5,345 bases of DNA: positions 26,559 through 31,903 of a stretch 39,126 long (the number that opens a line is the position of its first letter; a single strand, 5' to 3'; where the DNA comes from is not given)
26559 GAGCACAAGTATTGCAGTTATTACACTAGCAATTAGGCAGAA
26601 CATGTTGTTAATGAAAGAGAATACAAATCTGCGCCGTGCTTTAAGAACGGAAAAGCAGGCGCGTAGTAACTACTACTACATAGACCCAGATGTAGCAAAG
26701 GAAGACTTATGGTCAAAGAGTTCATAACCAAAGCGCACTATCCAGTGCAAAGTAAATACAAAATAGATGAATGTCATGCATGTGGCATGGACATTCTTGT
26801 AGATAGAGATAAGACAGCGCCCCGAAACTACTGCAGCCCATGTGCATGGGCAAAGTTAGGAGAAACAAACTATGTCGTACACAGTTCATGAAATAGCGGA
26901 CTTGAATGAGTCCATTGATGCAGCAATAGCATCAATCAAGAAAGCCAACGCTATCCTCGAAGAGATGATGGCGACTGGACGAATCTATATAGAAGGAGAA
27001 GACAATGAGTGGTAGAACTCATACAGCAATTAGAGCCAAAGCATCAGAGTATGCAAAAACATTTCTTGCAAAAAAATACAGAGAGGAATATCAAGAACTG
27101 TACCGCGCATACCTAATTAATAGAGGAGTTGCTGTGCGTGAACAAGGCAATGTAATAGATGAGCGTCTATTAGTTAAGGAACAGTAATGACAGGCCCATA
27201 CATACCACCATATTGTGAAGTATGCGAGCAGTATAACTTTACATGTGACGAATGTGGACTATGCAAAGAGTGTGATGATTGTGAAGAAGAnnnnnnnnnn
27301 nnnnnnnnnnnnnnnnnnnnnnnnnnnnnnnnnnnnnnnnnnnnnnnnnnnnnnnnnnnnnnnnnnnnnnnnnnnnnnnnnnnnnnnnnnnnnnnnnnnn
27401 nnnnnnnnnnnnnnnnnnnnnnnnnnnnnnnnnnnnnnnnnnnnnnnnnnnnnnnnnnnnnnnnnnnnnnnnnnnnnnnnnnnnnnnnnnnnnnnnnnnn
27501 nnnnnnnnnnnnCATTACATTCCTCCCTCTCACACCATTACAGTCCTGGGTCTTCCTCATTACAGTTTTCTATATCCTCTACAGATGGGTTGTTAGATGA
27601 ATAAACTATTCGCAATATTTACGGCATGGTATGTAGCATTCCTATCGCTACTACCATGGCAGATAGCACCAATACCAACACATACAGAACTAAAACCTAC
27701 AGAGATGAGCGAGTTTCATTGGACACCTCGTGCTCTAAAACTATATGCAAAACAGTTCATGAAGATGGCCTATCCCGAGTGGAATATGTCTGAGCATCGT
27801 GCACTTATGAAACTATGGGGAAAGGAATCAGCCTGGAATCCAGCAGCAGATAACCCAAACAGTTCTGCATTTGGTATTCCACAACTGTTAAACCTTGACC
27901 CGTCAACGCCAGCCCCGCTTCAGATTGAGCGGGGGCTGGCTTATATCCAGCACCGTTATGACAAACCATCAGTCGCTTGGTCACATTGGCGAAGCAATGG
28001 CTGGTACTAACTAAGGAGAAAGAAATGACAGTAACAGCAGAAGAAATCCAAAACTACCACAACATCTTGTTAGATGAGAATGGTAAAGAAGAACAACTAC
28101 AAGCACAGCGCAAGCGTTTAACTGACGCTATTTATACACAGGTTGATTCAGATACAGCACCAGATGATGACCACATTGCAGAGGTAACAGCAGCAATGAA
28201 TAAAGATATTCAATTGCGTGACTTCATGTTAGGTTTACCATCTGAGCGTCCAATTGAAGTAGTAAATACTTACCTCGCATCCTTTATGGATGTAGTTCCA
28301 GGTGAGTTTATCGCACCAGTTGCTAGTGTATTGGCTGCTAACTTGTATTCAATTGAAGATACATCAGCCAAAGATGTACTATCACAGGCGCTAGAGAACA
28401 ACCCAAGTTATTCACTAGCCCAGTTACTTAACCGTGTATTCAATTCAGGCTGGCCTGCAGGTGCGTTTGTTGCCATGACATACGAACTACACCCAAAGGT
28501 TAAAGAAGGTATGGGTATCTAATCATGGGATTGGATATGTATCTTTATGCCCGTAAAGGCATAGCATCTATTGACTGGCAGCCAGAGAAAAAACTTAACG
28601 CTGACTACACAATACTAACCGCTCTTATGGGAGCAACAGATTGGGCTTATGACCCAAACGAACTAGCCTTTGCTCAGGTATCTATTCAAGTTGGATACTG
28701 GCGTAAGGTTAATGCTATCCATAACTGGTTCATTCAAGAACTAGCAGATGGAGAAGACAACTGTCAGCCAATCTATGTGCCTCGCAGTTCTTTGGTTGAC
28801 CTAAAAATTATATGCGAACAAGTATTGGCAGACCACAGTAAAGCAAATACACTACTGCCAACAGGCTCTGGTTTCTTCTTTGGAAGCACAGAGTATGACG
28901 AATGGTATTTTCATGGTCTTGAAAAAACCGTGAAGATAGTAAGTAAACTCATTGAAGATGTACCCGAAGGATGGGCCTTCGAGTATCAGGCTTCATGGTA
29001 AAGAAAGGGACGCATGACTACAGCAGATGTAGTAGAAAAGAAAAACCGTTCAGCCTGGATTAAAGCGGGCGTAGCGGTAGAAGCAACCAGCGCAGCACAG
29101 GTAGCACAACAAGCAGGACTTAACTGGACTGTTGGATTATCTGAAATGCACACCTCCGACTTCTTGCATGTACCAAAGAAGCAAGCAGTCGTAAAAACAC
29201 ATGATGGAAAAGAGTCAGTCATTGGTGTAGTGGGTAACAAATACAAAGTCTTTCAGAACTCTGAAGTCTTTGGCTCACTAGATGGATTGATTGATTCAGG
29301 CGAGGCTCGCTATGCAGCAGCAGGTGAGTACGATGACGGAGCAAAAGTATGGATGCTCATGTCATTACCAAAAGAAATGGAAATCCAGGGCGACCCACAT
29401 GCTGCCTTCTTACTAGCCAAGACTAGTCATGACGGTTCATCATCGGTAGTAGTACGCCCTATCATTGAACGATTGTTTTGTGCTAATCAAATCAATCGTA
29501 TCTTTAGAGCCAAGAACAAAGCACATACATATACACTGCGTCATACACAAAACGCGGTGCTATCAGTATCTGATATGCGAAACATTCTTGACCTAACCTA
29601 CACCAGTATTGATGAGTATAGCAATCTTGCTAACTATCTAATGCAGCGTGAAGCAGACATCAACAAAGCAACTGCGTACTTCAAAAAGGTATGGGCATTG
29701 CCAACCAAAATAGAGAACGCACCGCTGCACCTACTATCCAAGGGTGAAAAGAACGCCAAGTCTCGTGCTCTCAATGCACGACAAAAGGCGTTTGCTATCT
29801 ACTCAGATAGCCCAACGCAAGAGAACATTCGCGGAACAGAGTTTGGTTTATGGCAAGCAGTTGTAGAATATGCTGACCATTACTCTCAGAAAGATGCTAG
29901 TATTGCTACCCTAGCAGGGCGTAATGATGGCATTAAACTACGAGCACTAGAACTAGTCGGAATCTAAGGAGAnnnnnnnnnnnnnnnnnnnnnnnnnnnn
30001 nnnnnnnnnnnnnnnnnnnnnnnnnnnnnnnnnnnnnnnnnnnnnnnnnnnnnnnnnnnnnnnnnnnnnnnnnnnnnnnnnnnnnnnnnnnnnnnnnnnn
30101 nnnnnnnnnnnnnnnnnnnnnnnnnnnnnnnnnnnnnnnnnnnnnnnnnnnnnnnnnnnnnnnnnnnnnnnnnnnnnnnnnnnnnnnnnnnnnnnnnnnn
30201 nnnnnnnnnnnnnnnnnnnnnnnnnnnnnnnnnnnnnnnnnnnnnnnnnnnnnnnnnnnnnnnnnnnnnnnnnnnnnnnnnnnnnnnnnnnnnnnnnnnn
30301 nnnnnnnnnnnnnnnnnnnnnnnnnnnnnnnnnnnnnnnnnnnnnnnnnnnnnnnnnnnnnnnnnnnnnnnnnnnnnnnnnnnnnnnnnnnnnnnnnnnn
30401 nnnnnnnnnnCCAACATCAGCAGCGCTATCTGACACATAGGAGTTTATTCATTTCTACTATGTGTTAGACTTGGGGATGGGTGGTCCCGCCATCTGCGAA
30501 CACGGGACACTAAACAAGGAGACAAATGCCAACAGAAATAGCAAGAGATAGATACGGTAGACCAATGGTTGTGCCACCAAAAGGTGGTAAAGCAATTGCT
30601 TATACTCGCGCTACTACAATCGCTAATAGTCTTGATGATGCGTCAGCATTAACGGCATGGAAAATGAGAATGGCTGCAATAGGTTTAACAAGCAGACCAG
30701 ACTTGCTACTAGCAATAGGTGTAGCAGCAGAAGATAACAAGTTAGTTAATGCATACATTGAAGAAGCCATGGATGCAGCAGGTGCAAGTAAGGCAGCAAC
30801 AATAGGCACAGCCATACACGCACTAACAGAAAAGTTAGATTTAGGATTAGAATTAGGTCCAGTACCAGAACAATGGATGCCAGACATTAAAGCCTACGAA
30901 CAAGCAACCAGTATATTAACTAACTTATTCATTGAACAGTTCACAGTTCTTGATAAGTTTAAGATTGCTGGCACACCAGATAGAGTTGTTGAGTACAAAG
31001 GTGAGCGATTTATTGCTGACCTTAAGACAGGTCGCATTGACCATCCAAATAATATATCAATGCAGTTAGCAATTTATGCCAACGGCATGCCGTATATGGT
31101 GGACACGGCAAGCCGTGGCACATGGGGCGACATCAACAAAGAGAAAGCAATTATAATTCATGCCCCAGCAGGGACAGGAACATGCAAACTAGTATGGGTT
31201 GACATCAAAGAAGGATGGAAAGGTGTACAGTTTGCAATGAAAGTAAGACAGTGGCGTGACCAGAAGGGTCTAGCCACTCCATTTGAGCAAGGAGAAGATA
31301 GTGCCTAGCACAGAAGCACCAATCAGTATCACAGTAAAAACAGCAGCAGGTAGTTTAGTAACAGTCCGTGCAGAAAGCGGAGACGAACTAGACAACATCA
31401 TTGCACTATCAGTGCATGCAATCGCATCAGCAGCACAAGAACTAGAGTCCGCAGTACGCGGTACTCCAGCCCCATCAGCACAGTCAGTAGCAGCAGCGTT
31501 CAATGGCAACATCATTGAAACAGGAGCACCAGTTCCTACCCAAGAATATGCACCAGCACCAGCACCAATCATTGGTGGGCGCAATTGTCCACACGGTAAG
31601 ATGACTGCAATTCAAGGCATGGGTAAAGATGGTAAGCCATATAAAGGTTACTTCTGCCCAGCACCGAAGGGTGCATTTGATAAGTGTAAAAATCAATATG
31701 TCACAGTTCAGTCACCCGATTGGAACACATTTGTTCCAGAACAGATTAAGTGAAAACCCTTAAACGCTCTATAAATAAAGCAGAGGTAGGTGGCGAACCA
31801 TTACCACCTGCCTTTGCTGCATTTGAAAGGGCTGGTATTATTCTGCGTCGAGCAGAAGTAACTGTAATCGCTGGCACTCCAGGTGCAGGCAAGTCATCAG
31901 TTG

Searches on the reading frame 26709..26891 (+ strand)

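Call 77: search_protein_families(library=pfam, proteins=[window:26709-26891:+], max_evalue=0.01)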
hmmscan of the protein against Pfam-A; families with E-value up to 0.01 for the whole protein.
window:26709-26891:+ (60 aa): 1 family
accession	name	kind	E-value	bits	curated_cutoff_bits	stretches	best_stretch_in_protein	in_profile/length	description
PF12647.12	RNHCP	-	0.0058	17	24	1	21-49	5-33/90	RNHCP domain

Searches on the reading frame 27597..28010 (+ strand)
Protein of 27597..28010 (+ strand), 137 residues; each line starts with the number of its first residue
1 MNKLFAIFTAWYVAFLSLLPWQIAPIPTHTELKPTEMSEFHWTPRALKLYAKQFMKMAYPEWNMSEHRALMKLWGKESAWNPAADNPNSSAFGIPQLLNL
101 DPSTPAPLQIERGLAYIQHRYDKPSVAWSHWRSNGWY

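Call 30: search_protein_families(library=phrogs, proteins=[window:27597-28010:+], max_evalue=0.00001)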
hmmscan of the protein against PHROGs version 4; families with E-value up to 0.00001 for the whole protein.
window:27597-28010:+ (137 aa): 5 families
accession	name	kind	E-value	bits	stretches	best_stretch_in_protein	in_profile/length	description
phrog_15428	-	unknown function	3.6e-22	80.2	1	24-137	52-168/168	-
phrog_12661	-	other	7.4e-14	53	1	49-137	89-182/182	transglycosylase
phrog_329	-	tail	1.7e-09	37.5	1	61-134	769-850/949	minor tail protein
phrog_13339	-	tail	4e-09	35.2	1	48-137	1936-2029/2156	tail length tape measure protein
phrog_35836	-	other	1e-06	30.1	1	63-137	53-127/127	transglycosylase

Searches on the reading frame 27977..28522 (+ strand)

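Call 63: search_protein_families(library=pfam, proteins=[window:27977-28522:+], max_evalue=0.001)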
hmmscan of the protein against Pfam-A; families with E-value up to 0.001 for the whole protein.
window:27977-28522:+ (181 aa): 1 family
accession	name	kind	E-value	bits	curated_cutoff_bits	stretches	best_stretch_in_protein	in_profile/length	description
PF13830.11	DUF4192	-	1.8e-11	45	27.8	1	33-160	193-319/321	Domain of unknown function (DUF4192)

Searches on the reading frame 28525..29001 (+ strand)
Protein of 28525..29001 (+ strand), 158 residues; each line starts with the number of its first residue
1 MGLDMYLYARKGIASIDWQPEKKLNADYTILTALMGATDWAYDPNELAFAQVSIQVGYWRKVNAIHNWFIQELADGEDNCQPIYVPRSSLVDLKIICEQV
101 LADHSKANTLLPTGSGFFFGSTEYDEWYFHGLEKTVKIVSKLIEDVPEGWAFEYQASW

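Call 30: search_protein_families(library=phrogs, proteins=[window:28525-29001:+], max_evalue=0.00001)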
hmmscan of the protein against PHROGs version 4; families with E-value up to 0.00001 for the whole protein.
window:28525-29001:+ (158 aa): 1 family
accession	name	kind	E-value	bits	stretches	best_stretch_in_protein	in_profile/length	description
phrog_7971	-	unknown function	1.8e-13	51.8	1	45-145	13-110/124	-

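Call 77: search_protein_families(library=pfam, proteins=[window:28525-29001:+], max_evalue=0.01)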
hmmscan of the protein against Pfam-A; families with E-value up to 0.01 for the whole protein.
window:28525-29001:+ (158 aa): 0 families

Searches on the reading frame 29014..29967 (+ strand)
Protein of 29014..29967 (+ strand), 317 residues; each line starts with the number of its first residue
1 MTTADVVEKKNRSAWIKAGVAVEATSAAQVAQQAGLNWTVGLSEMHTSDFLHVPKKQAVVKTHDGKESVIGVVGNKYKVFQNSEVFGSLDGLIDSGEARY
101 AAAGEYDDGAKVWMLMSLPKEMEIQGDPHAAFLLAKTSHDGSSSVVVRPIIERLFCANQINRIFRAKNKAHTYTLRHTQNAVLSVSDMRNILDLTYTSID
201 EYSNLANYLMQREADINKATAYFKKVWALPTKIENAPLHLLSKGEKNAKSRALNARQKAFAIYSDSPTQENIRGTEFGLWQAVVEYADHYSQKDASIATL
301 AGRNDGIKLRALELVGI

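Call 30: search_protein_families(library=phrogs, proteins=[window:29014-29967:+], max_evalue=0.00001)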
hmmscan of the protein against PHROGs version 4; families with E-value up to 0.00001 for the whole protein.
window:29014-29967:+ (317 aa): 1 family
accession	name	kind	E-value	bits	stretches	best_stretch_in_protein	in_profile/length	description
phrog_1221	-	unknown function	1.2e-70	239.4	1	9-295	31-314/355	-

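Call 63: search_protein_families(library=pfam, proteins=[window:29014-29967:+], max_evalue=0.001)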
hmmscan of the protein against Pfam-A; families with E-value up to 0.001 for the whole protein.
window:29014-29967:+ (317 aa): 1 family
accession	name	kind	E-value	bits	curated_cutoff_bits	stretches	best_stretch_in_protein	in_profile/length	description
PF06067.16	DUF932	-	1.4e-36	126.8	23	1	70-292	2-211/227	Domain of unknown function (DUF932)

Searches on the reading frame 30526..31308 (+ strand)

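Call 30: search_protein_families(library=phrogs, proteins=[window:30526-31308:+], max_evalue=0.00001)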
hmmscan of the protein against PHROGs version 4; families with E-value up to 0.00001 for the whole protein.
window:30526-31308:+ (260 aa): 4 families
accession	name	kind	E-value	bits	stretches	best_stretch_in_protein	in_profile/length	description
phrog_466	-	DNA, RNA and nucleotide metabolism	3.9e-64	218.6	1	4-247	111-380/446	exonuclease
phrog_298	-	DNA, RNA and nucleotide metabolism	8.5e-20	72.3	1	25-244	65-259/293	exonuclease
phrog_69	-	DNA, RNA and nucleotide metabolism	5.8e-08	33.2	1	84-188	115-247/501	exonuclease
phrog_1870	-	DNA, RNA and nucleotide metabolism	2.5e-06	27.9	0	140-191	161-211/313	exonuclease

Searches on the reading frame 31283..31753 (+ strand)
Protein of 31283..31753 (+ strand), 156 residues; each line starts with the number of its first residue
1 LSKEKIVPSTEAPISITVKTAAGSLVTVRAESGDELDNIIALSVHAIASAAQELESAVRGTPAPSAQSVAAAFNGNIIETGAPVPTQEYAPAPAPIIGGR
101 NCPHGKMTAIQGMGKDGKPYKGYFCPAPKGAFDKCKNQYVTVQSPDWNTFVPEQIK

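Call 77: search_protein_families(library=pfam, proteins=[window:31283-31753:+], max_evalue=0.01)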
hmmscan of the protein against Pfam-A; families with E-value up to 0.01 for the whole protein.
window:31283-31753:+ (156 aa): 1 family
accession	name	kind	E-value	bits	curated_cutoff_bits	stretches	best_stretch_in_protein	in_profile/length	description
PF25690.1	Phage_gp49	-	5.4e-11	43.4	27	1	54-139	98-186/191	Mycobacteriophage L5/D29 gene 49 protein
